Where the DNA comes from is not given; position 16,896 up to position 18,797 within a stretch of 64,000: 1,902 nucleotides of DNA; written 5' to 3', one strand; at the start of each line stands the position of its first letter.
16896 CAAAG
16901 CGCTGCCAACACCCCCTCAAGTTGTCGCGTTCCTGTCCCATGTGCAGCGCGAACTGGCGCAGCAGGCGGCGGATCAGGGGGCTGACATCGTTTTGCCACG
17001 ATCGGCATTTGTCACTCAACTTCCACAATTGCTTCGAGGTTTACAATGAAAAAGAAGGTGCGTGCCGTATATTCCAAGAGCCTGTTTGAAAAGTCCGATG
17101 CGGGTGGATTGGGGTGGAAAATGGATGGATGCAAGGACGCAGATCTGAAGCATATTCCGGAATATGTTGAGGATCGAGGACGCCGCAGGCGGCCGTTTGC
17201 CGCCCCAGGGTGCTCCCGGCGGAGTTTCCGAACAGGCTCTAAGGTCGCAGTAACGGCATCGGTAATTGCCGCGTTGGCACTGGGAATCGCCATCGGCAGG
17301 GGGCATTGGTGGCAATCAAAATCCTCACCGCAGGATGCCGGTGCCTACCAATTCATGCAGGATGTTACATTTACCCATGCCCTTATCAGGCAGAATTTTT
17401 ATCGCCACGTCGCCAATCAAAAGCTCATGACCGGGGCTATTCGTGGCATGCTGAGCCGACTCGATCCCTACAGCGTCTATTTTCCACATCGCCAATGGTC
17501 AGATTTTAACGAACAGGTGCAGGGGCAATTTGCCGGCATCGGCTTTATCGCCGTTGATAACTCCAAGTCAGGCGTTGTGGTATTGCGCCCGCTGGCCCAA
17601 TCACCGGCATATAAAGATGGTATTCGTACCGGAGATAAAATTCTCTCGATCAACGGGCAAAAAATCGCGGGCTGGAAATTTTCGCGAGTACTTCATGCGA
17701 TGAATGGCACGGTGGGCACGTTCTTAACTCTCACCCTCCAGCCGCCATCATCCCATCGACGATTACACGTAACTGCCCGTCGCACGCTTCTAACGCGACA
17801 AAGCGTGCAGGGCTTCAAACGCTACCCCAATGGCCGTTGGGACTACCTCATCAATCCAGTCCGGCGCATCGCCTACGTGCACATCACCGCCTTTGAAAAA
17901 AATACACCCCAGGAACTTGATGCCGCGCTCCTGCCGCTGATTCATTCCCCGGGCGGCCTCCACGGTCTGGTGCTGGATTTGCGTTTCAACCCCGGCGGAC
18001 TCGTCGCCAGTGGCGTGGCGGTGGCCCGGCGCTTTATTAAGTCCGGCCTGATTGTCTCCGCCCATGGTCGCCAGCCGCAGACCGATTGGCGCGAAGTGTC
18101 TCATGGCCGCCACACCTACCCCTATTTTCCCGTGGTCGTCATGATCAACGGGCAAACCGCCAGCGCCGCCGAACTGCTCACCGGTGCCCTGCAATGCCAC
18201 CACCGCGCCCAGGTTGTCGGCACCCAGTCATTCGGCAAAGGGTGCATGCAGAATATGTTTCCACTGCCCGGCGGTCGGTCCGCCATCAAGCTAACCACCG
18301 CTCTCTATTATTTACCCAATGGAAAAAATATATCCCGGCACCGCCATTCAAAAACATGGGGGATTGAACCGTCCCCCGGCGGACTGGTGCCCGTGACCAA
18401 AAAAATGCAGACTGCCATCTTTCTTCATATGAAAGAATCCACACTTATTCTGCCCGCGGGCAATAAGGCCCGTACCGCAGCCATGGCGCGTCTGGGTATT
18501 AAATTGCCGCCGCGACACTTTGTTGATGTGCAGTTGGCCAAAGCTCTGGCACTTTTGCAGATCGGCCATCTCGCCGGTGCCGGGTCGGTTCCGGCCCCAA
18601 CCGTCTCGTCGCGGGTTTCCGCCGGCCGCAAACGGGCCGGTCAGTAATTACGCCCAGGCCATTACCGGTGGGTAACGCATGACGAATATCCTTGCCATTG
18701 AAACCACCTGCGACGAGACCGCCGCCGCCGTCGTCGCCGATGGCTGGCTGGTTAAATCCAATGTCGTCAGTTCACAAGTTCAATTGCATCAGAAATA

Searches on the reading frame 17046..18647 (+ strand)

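Call 80: search_protein_families(library=pfam, proteins=[window:17046-18647:+], max_evalue=0.001)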
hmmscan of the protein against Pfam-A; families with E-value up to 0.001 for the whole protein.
window:17046-18647:+ (533 aa): 5 families
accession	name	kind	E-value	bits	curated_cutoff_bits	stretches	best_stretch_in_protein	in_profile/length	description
PF03572.23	Peptidase_S41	-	3.4e-42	144.3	24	1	274-442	1-161/165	Peptidase family S41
PF00595.29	PDZ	-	1.1e-10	42.1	23.2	1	164-231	11-80/81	PDZ domain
PF22694.1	CtpB_N-like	-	2.4e-10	41.1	27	1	100-146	34-81/85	Activating protease CtpB N-terminal domain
PF13180.12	PDZ_2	-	7.8e-08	32.9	27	1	168-234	5-70/80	PDZ domain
PF17820.7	PDZ_6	-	8.8e-08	32.2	27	1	179-229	2-50/54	PDZ domain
